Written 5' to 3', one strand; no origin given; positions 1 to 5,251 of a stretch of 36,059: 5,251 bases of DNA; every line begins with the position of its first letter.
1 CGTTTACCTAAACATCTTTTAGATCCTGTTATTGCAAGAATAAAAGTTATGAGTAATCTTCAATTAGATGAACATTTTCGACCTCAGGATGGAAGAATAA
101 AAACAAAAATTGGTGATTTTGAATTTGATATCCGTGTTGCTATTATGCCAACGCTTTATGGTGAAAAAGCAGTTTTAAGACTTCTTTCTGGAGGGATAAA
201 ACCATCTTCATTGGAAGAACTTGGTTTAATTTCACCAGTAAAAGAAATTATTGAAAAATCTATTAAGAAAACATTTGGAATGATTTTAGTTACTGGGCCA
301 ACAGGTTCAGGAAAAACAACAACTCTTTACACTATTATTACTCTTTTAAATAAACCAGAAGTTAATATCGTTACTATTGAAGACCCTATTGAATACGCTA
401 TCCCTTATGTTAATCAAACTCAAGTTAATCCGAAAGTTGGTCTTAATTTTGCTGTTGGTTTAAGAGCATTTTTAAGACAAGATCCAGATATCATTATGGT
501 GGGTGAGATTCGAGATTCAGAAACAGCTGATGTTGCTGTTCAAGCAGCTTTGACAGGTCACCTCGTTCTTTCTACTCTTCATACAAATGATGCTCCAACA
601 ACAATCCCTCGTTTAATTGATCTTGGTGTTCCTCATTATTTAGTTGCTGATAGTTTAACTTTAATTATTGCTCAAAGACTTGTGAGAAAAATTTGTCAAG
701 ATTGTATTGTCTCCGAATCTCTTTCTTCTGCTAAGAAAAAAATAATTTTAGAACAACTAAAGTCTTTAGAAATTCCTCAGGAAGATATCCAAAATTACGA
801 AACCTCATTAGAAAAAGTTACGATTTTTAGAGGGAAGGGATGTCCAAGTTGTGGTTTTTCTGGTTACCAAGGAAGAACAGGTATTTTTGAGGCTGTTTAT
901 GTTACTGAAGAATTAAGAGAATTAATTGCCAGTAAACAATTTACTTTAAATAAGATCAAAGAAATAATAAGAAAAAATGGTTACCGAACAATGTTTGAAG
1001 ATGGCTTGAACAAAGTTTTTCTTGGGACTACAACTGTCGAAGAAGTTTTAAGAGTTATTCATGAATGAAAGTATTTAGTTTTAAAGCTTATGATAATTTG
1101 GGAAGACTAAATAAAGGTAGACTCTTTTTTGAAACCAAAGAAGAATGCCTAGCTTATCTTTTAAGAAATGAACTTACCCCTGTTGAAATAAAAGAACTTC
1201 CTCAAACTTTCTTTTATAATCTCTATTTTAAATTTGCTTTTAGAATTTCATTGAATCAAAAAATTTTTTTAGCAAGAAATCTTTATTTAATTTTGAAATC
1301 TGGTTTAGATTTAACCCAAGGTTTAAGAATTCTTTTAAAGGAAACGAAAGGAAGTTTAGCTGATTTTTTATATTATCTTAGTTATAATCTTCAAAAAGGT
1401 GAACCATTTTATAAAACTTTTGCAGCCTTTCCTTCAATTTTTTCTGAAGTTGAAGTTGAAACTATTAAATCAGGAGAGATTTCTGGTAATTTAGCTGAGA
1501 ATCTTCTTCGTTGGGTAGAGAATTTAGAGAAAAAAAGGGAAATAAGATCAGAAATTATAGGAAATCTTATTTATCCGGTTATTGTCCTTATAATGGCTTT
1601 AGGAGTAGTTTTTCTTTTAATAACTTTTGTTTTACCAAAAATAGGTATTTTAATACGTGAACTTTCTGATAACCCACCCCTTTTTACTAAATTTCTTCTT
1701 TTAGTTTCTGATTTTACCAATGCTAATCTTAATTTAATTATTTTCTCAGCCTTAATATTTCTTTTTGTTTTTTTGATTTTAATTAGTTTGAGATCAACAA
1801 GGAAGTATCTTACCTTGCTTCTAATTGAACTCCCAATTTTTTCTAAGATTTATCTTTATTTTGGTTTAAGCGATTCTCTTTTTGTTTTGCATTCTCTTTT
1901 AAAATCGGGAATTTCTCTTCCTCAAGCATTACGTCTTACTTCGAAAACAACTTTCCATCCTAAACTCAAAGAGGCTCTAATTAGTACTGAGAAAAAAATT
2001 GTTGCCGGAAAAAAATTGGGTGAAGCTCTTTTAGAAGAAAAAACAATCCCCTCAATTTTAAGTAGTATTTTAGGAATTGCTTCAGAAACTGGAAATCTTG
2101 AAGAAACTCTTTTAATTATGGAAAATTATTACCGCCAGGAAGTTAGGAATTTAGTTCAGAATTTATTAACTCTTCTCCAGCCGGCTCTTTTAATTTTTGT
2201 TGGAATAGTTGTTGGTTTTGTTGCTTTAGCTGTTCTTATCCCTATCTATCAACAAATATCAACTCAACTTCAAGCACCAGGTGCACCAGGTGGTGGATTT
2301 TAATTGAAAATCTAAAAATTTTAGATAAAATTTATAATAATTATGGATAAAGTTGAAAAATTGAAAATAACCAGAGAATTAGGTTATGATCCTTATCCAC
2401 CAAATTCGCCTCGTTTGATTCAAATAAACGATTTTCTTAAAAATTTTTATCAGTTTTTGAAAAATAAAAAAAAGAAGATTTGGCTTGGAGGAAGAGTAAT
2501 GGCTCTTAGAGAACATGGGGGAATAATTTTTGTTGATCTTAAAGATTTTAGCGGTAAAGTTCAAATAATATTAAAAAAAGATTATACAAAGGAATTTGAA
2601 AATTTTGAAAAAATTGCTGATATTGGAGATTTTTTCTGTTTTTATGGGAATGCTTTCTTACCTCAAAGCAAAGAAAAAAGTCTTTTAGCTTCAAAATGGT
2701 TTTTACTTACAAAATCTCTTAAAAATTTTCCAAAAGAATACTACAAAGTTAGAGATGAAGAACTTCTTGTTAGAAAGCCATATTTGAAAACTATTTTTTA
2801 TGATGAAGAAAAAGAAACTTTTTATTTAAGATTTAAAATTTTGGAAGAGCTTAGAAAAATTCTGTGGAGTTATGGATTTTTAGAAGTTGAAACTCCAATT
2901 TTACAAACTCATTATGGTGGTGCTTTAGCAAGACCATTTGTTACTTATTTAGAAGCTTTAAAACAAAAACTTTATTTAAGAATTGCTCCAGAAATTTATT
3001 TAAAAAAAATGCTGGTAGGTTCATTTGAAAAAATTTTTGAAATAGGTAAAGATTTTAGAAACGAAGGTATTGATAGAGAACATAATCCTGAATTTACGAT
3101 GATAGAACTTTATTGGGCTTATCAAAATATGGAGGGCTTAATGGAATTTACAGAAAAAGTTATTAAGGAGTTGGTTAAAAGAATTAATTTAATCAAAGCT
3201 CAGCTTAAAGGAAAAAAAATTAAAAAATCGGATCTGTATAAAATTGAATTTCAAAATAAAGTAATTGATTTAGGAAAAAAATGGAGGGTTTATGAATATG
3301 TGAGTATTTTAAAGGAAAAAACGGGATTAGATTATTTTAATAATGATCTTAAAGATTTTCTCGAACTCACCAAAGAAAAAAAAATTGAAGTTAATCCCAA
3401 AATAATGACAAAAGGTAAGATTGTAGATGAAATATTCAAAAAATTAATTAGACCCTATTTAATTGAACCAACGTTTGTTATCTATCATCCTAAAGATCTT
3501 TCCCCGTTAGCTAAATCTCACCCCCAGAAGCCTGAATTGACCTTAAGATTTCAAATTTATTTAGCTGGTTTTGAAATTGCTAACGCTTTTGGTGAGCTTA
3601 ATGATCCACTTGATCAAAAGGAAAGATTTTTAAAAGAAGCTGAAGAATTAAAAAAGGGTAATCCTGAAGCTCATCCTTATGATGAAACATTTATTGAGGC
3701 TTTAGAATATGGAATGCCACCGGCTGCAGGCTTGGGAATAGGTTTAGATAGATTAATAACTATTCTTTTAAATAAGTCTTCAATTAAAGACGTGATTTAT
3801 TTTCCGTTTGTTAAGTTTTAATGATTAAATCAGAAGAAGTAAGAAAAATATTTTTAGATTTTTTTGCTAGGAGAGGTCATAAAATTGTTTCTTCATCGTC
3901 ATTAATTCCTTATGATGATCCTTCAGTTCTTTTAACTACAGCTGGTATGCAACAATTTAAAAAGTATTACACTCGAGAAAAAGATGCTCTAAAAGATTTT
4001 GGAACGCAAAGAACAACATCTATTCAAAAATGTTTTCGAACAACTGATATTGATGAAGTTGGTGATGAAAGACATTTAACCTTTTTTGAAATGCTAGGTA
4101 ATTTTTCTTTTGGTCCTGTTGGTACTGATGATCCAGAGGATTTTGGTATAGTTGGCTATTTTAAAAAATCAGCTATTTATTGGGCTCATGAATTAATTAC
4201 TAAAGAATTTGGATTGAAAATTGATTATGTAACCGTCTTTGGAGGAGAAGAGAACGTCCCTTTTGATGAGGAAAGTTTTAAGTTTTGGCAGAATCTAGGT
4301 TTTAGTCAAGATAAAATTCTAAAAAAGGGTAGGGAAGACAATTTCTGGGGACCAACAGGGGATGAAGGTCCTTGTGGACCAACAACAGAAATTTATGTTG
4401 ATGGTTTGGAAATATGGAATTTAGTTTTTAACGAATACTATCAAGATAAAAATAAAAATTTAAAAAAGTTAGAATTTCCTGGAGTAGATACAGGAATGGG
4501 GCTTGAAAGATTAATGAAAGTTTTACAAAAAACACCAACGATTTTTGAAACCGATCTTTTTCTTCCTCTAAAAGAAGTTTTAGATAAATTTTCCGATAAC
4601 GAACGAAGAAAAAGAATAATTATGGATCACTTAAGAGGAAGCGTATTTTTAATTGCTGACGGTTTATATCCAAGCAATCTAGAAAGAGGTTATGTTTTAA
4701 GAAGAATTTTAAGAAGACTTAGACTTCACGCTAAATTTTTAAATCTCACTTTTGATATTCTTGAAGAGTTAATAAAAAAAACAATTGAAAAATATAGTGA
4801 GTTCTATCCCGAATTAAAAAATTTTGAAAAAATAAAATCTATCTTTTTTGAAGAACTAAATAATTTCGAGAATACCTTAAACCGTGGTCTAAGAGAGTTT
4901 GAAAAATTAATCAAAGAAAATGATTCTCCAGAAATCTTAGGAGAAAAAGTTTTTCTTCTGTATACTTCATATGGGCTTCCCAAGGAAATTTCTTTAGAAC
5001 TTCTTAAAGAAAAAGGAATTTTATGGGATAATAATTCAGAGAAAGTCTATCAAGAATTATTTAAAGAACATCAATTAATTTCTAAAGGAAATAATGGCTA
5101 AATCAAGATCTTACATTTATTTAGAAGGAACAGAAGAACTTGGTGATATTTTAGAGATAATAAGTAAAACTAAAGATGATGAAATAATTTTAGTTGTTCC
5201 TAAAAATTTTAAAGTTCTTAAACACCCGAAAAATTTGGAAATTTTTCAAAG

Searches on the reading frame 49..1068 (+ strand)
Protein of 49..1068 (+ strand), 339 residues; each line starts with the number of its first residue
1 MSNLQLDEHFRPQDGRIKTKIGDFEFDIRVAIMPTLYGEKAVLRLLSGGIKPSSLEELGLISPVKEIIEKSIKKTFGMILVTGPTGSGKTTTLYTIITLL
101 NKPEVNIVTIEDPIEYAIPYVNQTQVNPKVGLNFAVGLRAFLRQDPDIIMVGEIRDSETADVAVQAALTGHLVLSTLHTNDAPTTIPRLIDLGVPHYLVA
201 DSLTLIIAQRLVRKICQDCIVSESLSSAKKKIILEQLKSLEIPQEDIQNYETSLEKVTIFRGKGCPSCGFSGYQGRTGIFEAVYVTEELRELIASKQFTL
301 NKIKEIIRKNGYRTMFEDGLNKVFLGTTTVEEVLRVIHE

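Call 9: search_protein_families(library=ncbifam, proteins=[window:49-1068:+], max_evalue=0.00001)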
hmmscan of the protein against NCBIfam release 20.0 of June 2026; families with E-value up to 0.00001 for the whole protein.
window:49-1068:+ (339 aa): 17 families
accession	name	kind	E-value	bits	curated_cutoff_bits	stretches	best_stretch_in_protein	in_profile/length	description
TIGR02533.1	type_II_gspE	equivalog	1.2e-124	416.6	630.25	1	1-336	168-485/486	type II secretion system ATPase GspE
TIGR02538.1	type_IV_pilB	equivalog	2.8e-120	402.6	675.65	1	1-337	240-562/564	type IV-A pilus assembly ATPase PilB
NF007755.0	PRK10436.1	equivalog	9.7e-106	354.2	617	1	1-337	144-459/465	type II secretion system protein GspE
NF053534.1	T4PilAsmATPsTfpB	equivalog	3.9e-105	352.4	850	1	3-337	262-582/584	type IV pilus assembly ATPase TfpB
NF041000.1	ATPase_ComGA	equivalog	1.3e-63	214.5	300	1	2-213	56-266/267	competence type IV pilus ATPase ComGA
TIGR01420.1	pilT_fam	subfamily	9.6e-53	179.6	319.1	1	28-215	80-271/343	PilT/PilU family type 4a pilus ATPase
TIGR02525.1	plasmid_TraJ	equivalog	1.7e-27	96.4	368.3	1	70-196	143-276/372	plasmid transfer ATPase TraJ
TIGR02524.1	dot_icm_DotB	equivalog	3.9e-23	82.2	463.3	1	64-212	123-285/358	Dot/Icm type IV secretion system ATPase DotB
NF058587.1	archaellum_moto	equivalog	6.9e-22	77.9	550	1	79-214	278-419/527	archaellum flagellar ATPase motor FlaI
NF010469.0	PRK13894.1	subfamily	1.9e-15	57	508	1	65-192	139-267/320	conjugal transfer ATPase TrbB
TIGR02788.1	VirB11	equivalog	6.3e-15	55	249.95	1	64-194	133-267/308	P-type DNA transfer ATPase VirB11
TIGR02782.1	TrbB_P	equivalog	4.9e-14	52.3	304.55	1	78-192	138-255/303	P-type conjugative transfer ATPase TrbB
TIGR03819.1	heli_sec_ATPase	hypoth_equivalog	1.3e-13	50.9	373.15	1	55-199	157-307/340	TadA family conjugal transfer-associated ATPase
NF053672.1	bindosome_BasE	exception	3.2e-12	45.9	1000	1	79-196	273-395/512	bindosome assembly system ATPase subunit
NF010407.0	PRK13833.1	subfamily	1.4e-11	44.4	499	1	67-192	136-262/323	conjugal transfer protein TrbB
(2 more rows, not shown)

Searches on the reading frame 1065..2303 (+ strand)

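Call 9: search_protein_families(library=ncbifam, proteins=[window:1065-2303:+], max_evalue=0.00001)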
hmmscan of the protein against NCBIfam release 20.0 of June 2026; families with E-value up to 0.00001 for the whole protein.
window:1065-2303:+ (412 aa): 6 families
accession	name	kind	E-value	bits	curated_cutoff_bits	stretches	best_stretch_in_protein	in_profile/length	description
TIGR02120.1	GspF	equivalog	1e-59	202.8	424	1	4-396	1-396/401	type II secretion system inner membrane protein GspF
NF007861.0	PRK10573.1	equivalog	4.6e-55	187.3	401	1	2-396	5-393/401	protein transport protein HofC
NF052607.1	T4PiliAsmPilCThrm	equivalog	3.9e-51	174.4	700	1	1-400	1-403/406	type IV pilus assembly protein PilC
NF052606.1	T4PiliAsmPilCMyx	equivalog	4.4e-45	154.3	700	1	3-396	21-413/419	type IV pilus assembly protein PilC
NF041012.2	T4P_ComGB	equivalog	2e-36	126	240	1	65-398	2-331/332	competence type IV pilus assembly protein ComGB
NF047826.1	T3SSXpsF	equivalog_domain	4.9e-32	111.2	650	1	1-396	1-399/405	type II secretion system protein XpsF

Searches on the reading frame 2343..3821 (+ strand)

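Call 9: search_protein_families(library=ncbifam, proteins=[window:2343-3821:+], max_evalue=0.00001)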
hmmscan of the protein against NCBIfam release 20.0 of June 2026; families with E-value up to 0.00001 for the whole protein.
window:2343-3821:+ (492 aa): 16 families
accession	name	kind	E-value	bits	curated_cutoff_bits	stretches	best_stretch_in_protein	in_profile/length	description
NF001756.1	PRK00484.1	subfamily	3.9e-157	523.8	468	1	3-491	7-486/488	lysine--tRNA ligase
TIGR00499.1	lysS_bact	equivalog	3.3e-143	477.9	427.6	1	3-491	9-493/496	lysine--tRNA ligase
NF002821.0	PRK02983.1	equivalog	1.4e-129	433.9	742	1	4-491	626-1099/1102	bifunctional lysylphosphatidylglycerol synthetase/lysine--tRNA ligase LysX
NF009101.0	PRK12445.1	subfamily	3.9e-101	339.1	1026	1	39-490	61-501/505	lysine--tRNA ligase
TIGR00462.1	genX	equivalog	2.7e-66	224.1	286.9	1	163-487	4-304/304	EF-P lysine aminoacylase EpmA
NF006828.0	PRK09350.1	equivalog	1.6e-55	188.6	264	1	158-489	14-322/325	elongation factor P--(R)-beta-lysine ligase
NF003483.0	PRK05159.1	equivalog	1.8e-38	132.6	353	1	41-488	15-430/438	aspartate--tRNA(Asn) ligase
NF001750.0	PRK00476.1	equivalog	2.3e-38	131.9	443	2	41-291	16-275/590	aspartate--tRNA ligase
TIGR00459.1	aspS_bact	equivalog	1.2e-35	122.9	373.85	2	41-313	14-291/586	aspartate--tRNA ligase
TIGR00458.1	aspS_nondisc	equivalog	2.2e-28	99.4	368.4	1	43-488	12-420/428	aspartate--tRNA(Asn) ligase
TIGR00457.1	asnS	equivalog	4.3e-26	91.7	342.6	1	35-488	8-447/455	asparagine--tRNA ligase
NF009460.0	PRK12820.1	equivalog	6.1e-26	90.7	1379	2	156-276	169-289/723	bifunctional aspartyl-tRNA synthetase/aspartyl/glutamyl-tRNA amidotransferase subunit C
NF003037.0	PRK03932.1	equivalog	4.5e-21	75.3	414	1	40-488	13-443/451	asparagine--tRNA ligase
NF005054.0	PRK06462.1-4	equivalog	2.3e-09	36.8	309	0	159-308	24-180/318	asparagine synthetase A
TIGR02367.1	PylS_Cterm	equivalog_domain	2.1e-08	33.8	178.15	1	138-281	5-157/242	pyrrolysine--tRNA(Pyl) ligase large subunit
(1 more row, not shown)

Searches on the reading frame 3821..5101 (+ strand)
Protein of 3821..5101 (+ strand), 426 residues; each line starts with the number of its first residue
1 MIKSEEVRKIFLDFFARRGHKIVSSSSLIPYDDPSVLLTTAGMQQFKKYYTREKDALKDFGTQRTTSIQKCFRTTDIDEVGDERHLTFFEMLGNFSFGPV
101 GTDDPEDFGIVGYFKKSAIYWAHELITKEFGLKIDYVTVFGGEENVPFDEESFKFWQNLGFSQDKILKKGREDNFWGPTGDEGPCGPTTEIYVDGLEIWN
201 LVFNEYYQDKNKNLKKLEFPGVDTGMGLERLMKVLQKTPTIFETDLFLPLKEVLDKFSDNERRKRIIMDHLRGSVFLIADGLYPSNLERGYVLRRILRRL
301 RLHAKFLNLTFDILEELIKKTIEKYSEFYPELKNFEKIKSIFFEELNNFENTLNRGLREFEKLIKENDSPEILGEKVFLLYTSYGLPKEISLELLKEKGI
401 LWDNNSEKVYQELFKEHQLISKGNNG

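Call 9: search_protein_families(library=ncbifam, proteins=[window:3821-5101:+], max_evalue=0.00001)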
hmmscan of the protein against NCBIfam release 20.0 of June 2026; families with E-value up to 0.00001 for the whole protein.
window:3821-5101:+ (426 aa): 3 families
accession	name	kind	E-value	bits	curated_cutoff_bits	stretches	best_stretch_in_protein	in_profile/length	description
TIGR00344.1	alaS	equivalog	6.3e-114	382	457.05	1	6-424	1-429/847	alanine--tRNA ligase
NF002436.0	PRK01584.1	equivalog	8.6e-104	348.1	529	1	2-422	1-435/595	alanine--tRNA ligase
TIGR03683.1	A-tRNA_syn_arch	equivalog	8.7e-48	163.2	744.7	2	4-246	58-261/902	alanine--tRNA ligase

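Call 41: search_protein_families(library=pfam, proteins=[window:3821-5101:+], max_evalue=0.001)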
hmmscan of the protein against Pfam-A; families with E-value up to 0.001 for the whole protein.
window:3821-5101:+ (426 aa): 1 family
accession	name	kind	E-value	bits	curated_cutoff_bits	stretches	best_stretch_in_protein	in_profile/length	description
PF01411.24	tRNA-synt_2c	-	5.2e-112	375.6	30.3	1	6-408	1-418/552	tRNA synthetases class II (A)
